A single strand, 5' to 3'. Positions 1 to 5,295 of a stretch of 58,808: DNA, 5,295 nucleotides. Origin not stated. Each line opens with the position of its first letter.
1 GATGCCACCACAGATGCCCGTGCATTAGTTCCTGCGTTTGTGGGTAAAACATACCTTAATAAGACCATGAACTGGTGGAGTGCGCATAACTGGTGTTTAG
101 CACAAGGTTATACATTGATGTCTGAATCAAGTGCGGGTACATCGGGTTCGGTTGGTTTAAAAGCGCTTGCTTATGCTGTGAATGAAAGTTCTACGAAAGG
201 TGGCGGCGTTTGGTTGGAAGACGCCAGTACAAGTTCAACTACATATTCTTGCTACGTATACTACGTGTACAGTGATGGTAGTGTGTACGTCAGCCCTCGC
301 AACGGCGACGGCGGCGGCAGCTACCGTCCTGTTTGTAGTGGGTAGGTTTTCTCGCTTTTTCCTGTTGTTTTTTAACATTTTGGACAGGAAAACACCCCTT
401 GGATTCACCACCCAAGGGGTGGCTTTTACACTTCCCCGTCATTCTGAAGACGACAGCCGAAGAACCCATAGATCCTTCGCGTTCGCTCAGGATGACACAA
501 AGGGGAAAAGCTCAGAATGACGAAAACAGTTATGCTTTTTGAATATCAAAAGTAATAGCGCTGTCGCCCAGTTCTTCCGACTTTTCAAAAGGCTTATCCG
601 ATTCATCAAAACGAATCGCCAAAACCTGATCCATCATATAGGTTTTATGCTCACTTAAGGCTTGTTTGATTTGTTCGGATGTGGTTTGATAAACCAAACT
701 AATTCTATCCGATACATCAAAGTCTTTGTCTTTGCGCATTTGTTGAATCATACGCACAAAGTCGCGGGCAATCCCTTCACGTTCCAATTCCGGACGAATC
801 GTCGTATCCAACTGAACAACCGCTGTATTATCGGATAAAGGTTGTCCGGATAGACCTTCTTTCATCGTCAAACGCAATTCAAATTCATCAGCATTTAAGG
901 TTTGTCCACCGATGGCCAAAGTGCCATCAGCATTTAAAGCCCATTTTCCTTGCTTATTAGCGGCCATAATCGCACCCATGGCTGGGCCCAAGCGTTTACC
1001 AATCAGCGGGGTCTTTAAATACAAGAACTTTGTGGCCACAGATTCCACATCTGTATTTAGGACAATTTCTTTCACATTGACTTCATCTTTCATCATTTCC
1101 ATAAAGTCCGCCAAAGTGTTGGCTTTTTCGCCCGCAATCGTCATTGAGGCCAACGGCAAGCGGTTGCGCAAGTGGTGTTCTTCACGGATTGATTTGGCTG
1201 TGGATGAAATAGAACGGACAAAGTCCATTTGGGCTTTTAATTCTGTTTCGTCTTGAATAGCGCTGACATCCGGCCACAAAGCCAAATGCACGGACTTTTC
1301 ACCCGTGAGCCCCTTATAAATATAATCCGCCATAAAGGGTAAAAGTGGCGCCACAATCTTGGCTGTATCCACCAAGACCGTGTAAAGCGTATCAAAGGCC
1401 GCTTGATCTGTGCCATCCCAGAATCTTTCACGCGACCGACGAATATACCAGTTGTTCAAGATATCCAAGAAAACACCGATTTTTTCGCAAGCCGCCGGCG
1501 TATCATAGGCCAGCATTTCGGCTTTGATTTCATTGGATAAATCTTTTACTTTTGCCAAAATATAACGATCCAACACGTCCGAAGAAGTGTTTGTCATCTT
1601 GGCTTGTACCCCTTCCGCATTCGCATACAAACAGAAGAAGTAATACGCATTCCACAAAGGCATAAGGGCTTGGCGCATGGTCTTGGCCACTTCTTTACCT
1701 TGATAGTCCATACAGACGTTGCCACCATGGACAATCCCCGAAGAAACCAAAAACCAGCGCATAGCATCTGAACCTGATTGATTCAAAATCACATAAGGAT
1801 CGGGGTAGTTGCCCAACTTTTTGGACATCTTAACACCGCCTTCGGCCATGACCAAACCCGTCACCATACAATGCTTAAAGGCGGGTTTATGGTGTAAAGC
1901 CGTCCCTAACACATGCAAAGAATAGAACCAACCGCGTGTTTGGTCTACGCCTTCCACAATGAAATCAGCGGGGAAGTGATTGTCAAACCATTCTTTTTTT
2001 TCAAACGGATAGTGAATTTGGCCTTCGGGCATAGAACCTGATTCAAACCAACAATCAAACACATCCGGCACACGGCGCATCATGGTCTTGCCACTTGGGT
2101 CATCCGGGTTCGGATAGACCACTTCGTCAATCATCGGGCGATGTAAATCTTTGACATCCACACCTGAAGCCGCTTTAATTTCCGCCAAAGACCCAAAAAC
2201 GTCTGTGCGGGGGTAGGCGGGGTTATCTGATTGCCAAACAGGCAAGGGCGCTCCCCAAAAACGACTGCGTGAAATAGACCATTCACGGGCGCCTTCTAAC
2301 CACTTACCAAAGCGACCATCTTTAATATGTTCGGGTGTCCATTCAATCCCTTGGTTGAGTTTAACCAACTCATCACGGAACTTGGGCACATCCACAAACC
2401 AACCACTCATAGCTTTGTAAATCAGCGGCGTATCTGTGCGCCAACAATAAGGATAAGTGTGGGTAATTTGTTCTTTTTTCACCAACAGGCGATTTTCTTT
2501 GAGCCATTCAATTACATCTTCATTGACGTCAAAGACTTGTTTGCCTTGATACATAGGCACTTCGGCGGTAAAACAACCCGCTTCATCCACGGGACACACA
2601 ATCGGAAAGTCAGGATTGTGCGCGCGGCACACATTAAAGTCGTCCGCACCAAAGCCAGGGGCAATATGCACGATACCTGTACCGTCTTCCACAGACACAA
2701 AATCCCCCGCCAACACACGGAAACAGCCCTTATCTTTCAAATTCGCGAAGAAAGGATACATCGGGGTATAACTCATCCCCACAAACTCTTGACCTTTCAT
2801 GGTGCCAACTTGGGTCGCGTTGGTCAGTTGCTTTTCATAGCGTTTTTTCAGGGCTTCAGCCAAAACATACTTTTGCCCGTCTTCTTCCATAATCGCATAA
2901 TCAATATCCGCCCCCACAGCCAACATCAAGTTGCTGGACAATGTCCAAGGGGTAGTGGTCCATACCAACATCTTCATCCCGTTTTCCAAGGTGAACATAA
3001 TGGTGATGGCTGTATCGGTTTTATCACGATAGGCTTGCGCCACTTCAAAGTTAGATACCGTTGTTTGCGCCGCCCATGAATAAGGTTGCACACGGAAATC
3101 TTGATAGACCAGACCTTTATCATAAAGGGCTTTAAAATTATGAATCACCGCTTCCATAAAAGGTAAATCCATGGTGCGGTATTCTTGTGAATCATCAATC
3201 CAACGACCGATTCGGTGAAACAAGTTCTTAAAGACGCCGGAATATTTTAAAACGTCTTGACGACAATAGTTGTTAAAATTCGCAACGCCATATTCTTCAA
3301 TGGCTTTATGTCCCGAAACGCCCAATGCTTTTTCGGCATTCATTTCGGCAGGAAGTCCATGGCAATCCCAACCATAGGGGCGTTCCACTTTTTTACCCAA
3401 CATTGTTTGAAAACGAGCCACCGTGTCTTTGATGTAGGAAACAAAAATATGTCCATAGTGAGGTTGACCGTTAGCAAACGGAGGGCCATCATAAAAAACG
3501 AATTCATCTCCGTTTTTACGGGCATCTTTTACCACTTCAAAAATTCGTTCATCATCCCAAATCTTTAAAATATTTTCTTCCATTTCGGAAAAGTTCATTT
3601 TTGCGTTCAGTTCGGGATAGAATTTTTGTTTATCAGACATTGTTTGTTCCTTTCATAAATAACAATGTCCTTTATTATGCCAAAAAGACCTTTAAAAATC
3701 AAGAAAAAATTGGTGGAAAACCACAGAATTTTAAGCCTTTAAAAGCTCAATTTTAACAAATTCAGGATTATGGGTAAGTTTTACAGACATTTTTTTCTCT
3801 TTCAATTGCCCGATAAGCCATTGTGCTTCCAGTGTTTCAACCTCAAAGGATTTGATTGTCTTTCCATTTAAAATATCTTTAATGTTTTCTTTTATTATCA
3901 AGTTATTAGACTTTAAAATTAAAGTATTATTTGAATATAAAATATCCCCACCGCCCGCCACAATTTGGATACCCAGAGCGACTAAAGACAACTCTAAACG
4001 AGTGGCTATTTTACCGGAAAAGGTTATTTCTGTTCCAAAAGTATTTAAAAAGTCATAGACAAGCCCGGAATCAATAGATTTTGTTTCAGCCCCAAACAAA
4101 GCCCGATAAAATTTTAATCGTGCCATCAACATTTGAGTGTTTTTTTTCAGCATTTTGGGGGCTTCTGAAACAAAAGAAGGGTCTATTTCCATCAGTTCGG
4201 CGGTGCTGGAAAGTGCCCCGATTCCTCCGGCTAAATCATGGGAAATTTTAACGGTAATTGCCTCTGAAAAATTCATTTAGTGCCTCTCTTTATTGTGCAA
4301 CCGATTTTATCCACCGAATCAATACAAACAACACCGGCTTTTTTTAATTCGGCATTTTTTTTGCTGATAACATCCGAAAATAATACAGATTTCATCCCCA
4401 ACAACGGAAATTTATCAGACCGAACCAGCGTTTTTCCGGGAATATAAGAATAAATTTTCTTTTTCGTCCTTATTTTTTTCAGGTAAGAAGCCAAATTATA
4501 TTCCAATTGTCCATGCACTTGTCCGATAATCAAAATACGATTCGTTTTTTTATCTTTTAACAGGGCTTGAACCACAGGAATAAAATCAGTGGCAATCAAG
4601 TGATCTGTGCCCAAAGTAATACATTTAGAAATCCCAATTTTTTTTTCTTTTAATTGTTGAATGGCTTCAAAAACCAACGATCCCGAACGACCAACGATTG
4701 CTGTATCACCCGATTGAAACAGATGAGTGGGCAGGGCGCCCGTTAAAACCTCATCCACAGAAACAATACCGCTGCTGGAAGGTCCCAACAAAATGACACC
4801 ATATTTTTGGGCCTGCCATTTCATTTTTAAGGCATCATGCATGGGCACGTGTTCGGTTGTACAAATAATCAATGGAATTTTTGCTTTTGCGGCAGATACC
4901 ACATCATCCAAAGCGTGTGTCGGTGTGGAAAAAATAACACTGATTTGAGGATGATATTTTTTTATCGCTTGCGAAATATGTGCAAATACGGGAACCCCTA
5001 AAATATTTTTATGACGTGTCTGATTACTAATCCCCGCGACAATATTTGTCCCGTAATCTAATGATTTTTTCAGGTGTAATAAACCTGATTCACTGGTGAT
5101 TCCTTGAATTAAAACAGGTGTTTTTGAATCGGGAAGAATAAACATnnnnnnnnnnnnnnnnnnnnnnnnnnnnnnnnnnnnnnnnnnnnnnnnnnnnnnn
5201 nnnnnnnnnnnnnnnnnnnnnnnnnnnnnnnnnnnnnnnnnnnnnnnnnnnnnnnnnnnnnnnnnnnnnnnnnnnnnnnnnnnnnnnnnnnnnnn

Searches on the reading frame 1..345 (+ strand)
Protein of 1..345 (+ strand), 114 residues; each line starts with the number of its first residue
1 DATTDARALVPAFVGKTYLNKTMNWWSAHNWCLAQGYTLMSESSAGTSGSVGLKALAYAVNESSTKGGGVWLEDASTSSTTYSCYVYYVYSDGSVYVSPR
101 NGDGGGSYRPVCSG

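Call 18: search_protein_families(library=pfam, proteins=[window:1-345:+], max_evalue=0.01)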
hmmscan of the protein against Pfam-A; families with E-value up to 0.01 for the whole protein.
window:1-345:+ (114 aa): 0 families

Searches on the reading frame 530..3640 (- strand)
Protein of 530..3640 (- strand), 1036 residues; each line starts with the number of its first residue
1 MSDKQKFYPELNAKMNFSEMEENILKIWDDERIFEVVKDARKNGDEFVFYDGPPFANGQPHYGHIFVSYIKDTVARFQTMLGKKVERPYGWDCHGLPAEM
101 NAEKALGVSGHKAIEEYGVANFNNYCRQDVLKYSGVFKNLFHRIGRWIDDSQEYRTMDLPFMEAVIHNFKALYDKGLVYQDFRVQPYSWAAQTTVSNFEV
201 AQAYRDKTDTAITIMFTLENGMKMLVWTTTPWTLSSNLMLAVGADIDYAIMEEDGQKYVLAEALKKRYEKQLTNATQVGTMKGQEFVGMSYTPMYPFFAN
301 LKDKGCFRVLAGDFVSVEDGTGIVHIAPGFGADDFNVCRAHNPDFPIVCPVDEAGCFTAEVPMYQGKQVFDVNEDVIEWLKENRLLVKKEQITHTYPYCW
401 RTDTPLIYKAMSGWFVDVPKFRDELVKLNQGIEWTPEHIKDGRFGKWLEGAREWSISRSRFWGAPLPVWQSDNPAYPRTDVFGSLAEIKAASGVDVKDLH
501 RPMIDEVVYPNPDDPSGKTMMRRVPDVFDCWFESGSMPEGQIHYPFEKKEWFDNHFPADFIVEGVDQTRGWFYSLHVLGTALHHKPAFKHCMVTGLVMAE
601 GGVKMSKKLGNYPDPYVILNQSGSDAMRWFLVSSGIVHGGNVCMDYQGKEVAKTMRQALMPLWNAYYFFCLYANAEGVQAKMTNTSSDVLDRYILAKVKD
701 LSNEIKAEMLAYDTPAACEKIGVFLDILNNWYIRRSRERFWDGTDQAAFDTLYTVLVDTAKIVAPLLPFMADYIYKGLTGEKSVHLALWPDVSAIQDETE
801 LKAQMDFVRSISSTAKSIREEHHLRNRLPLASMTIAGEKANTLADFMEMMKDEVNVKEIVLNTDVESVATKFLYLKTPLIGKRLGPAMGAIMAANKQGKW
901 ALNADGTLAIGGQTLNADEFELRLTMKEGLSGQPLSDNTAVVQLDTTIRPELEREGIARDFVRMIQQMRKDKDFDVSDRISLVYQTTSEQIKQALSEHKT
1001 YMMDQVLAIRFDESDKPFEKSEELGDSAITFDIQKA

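Call 18: search_protein_families(library=pfam, proteins=[window:530-3640:-], max_evalue=0.01)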
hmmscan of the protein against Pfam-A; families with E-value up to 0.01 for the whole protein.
window:530-3640:- (1036 aa): 4 families
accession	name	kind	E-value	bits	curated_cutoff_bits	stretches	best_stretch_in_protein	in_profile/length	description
PF00133.28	tRNA-synt_1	-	1.7e-125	419.5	22.7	1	24-636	2-407/414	tRNA synthetases class I (I, L, M and V)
PF19302.4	DUF5915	-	5.6e-30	104.8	27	1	848-1035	2-194/195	Domain of unknown function (DUF5915)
PF08264.19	Anticodon_1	-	5e-24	85.3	25.1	1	691-830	1-144/148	Anticodon-binding domain of tRNA ligase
PF09334.17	tRNA-synt_1g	-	1.2e-13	51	20.1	1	54-127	8-80/391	tRNA synthetases class I (M)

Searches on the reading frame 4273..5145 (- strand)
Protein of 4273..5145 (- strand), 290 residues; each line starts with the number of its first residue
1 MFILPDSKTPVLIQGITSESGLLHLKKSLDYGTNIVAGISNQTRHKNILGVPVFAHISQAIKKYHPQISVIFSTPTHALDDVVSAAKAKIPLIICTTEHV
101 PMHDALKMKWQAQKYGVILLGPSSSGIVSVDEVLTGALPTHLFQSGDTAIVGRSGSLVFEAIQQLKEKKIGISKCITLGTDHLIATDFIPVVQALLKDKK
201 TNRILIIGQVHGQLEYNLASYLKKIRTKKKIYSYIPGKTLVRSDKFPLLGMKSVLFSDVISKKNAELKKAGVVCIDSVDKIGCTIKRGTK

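Call 49: search_protein_families(library=pfam, proteins=[window:4273-5145:-], max_evalue=0.0001)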
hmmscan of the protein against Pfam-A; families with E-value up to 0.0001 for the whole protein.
window:4273-5145:- (290 aa): 4 families
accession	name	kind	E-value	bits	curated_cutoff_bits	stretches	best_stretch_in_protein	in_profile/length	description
PF02629.25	CoA_binding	-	2.7e-17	63.8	22.3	1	6-99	1-97/97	CoA binding domain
PF13607.11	Succ_CoA_lig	-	1.5e-07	31.7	27.4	1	146-279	2-129/138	Succinyl-CoA ligase like flavodoxin domain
PF00549.24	Ligase_CoA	-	1.7e-06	28.6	24.5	1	153-229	3-80/128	CoA-ligase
PF01113.26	DapB_N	-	6e-05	23.6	25.6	0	41-102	34-104/124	Dihydrodipicolinate reductase, N-terminus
